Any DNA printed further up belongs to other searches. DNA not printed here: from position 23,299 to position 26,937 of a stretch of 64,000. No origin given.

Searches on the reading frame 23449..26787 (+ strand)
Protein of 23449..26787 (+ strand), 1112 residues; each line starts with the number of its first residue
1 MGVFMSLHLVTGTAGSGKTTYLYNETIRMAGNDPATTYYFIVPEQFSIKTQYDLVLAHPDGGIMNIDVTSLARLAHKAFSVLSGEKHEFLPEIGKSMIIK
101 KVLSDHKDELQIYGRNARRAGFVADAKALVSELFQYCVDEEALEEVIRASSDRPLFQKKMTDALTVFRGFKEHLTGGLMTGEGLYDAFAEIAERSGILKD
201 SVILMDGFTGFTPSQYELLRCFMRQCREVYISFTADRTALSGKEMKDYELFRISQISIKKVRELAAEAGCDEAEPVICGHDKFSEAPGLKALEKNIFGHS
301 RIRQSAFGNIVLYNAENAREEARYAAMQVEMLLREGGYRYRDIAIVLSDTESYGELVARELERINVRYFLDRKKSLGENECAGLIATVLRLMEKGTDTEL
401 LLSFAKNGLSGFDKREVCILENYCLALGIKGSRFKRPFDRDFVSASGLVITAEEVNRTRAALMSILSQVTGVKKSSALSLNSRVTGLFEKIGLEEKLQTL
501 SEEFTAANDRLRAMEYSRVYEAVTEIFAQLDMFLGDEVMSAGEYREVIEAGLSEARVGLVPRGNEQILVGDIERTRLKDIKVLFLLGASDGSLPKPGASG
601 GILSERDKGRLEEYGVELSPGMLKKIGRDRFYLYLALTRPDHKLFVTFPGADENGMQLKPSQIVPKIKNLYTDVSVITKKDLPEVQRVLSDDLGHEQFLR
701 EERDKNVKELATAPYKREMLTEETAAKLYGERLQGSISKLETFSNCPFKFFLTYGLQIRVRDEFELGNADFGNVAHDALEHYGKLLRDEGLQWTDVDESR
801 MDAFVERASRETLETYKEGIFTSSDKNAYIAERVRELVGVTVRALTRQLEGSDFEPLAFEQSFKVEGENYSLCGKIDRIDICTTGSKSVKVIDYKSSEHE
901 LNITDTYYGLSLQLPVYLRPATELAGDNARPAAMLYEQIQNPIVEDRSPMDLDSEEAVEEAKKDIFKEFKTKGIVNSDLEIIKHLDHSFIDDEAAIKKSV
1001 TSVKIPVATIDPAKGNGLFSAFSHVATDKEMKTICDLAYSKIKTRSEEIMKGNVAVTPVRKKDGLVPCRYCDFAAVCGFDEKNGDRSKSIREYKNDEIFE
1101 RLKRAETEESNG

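Call 77: search_protein_families(library=pfam, proteins=[window:23449-26787:+], max_evalue=0.00001)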
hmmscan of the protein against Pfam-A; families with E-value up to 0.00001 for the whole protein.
window:23449-26787:+ (1112 aa): 2 families
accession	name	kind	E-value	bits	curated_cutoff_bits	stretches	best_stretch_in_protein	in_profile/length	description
PF21445.3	ADDB_N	-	8.6e-74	248.8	26.6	1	10-293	2-290/290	ADDB, N-terminal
PF12705.13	PDDEXK_1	-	2.8e-38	132.7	22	1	736-1077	3-246/247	PD-(D/E)XK nuclease superfamily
